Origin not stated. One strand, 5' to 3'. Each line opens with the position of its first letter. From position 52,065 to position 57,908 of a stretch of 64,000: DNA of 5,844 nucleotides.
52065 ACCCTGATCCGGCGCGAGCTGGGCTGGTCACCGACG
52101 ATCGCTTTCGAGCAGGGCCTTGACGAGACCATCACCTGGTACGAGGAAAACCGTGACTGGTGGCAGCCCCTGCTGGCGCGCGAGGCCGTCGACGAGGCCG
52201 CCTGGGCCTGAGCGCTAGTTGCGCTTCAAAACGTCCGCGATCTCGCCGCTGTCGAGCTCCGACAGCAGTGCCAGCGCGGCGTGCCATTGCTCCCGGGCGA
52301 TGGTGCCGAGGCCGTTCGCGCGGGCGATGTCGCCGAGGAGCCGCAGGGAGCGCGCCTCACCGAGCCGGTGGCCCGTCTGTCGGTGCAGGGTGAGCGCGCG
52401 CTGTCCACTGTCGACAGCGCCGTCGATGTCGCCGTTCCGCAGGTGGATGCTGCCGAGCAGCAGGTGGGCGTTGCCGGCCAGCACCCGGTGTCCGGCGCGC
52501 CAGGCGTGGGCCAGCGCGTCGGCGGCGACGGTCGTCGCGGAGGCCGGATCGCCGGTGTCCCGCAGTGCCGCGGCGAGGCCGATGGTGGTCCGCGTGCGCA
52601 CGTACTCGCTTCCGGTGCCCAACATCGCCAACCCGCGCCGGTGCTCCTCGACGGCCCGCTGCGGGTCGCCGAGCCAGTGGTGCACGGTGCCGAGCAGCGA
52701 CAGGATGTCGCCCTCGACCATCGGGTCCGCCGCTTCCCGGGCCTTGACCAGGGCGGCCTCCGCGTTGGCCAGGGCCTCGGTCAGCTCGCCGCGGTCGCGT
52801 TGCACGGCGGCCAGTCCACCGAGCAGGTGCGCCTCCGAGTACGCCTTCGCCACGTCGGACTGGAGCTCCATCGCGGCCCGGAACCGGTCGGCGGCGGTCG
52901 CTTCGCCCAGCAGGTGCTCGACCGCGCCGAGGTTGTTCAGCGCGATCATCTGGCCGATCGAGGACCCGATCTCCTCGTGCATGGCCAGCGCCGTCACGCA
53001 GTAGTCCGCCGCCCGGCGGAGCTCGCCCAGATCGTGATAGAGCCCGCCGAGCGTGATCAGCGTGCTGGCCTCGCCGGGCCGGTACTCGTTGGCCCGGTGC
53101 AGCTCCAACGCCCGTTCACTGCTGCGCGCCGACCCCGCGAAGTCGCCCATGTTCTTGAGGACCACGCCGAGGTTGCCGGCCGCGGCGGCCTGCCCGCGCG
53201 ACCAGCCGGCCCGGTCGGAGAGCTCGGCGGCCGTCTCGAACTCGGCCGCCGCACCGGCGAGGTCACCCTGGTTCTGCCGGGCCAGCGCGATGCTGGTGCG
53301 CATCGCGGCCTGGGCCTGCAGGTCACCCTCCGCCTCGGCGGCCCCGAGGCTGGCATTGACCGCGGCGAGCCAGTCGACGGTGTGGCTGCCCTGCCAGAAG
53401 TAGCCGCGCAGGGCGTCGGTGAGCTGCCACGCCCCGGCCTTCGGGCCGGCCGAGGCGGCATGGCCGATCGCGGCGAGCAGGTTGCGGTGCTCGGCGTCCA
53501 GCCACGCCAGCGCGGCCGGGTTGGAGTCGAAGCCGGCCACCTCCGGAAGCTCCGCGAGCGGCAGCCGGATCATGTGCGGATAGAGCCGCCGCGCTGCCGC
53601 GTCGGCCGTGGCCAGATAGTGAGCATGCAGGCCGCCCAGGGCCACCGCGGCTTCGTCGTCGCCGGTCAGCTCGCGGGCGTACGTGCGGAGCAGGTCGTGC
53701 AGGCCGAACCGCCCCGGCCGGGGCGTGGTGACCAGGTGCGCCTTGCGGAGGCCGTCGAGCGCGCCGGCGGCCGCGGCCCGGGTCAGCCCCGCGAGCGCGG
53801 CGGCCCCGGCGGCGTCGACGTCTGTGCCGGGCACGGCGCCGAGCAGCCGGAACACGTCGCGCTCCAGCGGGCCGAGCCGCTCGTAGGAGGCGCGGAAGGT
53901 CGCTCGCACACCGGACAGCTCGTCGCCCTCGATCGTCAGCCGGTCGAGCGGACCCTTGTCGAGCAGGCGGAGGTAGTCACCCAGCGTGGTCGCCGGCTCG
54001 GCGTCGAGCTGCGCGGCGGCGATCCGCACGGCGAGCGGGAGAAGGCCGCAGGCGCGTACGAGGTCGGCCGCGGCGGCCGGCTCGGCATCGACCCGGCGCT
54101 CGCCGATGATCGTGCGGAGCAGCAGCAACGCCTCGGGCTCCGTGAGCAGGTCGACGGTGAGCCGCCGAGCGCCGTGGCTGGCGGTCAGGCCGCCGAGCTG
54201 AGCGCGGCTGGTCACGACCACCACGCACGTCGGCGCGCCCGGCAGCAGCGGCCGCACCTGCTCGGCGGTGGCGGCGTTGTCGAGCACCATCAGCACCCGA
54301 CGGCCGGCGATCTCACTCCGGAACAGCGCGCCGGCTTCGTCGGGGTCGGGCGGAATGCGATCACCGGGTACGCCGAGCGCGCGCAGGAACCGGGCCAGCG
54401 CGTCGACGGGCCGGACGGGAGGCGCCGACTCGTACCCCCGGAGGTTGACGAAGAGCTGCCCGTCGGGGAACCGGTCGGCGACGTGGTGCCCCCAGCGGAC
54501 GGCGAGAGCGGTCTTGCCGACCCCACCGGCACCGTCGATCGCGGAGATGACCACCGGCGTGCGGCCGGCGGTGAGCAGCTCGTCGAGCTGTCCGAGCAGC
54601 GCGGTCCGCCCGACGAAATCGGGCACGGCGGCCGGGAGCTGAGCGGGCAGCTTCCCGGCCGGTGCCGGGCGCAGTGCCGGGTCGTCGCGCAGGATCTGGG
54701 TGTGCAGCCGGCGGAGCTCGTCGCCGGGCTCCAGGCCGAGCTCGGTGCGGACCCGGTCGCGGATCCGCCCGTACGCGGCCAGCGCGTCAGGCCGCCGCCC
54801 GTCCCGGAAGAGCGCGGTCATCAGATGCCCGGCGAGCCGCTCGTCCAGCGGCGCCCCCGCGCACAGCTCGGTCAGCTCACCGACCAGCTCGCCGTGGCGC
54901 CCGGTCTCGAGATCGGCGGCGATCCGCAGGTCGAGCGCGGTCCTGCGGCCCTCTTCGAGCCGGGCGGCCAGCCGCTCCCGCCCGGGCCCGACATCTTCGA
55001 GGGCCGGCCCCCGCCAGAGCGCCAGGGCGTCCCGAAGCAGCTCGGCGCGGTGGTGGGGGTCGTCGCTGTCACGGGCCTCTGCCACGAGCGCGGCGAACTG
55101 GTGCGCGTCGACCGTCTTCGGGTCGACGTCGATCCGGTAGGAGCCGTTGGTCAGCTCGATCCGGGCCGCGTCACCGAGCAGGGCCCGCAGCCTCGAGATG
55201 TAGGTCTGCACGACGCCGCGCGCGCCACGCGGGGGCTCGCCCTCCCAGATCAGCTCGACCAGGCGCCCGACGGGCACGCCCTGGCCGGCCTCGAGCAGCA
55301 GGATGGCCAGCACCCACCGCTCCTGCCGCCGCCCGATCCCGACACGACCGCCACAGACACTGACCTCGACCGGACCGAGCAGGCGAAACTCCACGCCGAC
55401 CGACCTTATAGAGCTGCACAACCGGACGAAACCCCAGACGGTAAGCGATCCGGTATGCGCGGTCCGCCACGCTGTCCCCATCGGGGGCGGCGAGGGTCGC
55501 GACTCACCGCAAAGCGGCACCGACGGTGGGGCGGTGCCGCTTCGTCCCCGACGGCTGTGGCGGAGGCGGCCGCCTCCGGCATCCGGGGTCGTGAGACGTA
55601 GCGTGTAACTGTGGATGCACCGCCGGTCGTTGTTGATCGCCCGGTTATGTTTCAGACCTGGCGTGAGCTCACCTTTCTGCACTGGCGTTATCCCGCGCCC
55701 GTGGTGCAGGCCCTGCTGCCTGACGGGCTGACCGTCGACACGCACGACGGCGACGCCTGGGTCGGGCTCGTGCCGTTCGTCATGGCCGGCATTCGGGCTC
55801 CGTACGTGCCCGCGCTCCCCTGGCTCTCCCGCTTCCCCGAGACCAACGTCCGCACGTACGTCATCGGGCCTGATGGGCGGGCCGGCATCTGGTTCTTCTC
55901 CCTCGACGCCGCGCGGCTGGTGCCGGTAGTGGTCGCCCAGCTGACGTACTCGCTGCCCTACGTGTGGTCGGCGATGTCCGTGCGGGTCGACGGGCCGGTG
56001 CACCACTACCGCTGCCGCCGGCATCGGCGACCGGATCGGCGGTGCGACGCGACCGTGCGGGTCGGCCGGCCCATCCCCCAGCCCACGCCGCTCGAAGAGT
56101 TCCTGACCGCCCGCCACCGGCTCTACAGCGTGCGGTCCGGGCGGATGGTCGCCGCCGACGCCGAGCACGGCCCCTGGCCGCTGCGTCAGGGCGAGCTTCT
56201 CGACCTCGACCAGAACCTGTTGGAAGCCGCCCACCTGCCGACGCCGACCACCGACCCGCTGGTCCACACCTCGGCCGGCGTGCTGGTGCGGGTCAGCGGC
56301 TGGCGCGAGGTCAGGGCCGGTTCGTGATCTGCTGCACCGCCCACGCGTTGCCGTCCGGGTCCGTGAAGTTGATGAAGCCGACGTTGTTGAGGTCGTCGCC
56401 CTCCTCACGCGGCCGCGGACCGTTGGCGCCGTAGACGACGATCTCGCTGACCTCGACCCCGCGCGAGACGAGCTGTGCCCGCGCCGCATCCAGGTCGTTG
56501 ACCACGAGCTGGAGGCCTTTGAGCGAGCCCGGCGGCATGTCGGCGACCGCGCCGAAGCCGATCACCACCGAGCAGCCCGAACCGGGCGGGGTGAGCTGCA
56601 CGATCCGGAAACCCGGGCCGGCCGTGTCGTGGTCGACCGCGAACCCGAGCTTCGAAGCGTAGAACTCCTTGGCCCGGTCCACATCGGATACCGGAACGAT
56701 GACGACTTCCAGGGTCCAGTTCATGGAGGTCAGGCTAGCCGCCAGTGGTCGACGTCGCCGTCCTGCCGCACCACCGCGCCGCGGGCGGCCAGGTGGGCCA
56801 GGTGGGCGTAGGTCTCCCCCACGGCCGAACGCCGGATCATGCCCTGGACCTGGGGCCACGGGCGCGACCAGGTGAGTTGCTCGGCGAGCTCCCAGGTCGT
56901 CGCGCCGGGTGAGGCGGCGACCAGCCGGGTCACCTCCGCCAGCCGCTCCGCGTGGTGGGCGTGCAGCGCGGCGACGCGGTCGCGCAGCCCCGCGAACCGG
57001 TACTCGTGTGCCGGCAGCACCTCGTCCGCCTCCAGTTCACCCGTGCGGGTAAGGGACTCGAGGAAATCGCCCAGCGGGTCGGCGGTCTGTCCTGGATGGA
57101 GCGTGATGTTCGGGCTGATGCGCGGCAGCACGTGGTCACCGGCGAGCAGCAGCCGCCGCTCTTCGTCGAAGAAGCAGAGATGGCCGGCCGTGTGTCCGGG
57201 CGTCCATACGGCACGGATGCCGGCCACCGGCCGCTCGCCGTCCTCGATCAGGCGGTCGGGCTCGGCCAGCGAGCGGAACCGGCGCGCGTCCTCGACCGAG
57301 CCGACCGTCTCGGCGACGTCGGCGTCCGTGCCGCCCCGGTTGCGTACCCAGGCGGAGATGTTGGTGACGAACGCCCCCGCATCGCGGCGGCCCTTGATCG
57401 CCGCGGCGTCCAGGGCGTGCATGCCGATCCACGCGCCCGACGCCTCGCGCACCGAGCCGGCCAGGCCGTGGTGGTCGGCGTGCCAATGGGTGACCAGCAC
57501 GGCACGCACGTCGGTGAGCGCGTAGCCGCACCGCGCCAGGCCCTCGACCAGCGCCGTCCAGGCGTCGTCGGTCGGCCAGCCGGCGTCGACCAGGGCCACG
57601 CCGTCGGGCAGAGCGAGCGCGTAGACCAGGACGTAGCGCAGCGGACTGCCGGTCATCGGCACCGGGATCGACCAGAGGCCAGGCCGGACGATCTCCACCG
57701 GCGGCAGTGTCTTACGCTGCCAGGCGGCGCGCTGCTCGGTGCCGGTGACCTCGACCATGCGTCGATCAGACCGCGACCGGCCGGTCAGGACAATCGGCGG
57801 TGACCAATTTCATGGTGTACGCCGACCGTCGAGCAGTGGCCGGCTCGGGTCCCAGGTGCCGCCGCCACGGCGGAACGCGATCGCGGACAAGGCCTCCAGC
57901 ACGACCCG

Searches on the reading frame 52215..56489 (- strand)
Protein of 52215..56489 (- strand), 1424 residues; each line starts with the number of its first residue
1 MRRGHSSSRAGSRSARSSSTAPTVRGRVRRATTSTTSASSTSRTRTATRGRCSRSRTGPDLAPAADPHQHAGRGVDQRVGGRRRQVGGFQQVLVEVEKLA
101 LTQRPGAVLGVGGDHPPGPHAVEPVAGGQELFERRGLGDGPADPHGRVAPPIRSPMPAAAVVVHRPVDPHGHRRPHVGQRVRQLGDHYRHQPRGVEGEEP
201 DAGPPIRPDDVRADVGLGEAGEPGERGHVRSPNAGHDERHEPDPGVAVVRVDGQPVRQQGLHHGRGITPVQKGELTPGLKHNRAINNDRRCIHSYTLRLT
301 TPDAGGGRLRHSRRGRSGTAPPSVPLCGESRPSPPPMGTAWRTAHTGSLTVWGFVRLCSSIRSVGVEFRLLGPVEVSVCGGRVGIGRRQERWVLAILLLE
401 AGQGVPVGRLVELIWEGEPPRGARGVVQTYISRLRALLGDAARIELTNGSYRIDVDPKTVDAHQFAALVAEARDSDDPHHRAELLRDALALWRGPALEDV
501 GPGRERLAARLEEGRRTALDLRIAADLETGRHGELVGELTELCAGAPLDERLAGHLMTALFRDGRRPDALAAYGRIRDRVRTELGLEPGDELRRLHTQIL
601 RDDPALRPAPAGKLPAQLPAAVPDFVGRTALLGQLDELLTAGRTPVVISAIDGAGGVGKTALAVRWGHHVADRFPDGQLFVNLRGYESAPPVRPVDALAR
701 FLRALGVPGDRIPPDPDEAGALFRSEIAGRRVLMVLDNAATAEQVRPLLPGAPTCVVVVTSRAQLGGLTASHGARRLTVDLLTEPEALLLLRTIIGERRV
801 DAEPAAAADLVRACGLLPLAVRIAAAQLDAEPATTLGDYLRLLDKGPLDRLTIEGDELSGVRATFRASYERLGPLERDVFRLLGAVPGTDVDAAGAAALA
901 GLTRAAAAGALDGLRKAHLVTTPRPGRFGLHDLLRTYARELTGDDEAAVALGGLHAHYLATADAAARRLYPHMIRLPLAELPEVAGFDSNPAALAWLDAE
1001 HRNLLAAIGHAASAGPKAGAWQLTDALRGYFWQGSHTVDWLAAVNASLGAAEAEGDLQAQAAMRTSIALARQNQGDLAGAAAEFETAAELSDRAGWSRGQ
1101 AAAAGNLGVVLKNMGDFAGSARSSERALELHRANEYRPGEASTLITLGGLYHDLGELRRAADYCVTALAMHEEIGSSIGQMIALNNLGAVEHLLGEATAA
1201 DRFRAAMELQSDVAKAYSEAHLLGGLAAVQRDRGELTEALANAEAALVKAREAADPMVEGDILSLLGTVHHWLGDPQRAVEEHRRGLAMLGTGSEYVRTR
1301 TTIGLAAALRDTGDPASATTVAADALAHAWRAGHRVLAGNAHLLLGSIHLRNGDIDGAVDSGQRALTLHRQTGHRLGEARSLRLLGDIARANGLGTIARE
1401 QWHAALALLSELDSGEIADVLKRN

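Call 108: search_protein_families(library=pfam, proteins=[window:52215-56489:-], max_evalue=0.00001)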
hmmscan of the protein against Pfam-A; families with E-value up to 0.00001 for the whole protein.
window:52215-56489:- (1424 aa): 9 families
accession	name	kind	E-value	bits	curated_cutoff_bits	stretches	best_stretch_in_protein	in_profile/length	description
PF03704.23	BTAD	-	5.8e-37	127.7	22.1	1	460-600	1-146/146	Bacterial transcriptional activator domain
PF13424.12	TPR_12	-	3.3e-22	78.9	30.1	1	1101-1172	3-76/77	Tetratricopeptide repeat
PF13374.12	TPR_10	-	4.6e-10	39.6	27.5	0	1101-1132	2-33/42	Tetratricopeptide repeat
PF17874.7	TPR_MalT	-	1.3e-09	38.2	45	0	1056-1174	35-155/336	MalT-like TPR region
PF07719.23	TPR_2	-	1.4e-09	37.8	27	0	1341-1368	3-30/34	Tetratricopeptide repeat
PF00515.34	TPR_1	-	3.4e-09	36.6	27.8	0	1143-1170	3-30/34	Tetratricopeptide repeat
PF00931.28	NB-ARC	-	1e-06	28.6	23.5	1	634-831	7-208/248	NB-ARC domain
PF13181.12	TPR_8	-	3.9e-06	27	25.7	0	1103-1130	3-30/34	Tetratricopeptide repeat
PF00486.34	Trans_reg_C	-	8.7e-06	26.2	26.2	0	388-442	8-61/77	Transcriptional regulatory protein, C terminal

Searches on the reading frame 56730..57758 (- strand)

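Call 37: search_protein_families(library=pfam, proteins=[window:56730-57758:-], max_evalue=0.001)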
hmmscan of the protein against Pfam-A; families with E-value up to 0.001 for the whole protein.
window:56730-57758:- (342 aa): 1 family
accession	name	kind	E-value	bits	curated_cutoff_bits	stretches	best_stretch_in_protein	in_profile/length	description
PF00753.33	Lactamase_B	-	2.7e-22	80.1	22.7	1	41-251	4-196/196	Metallo-beta-lactamase superfamily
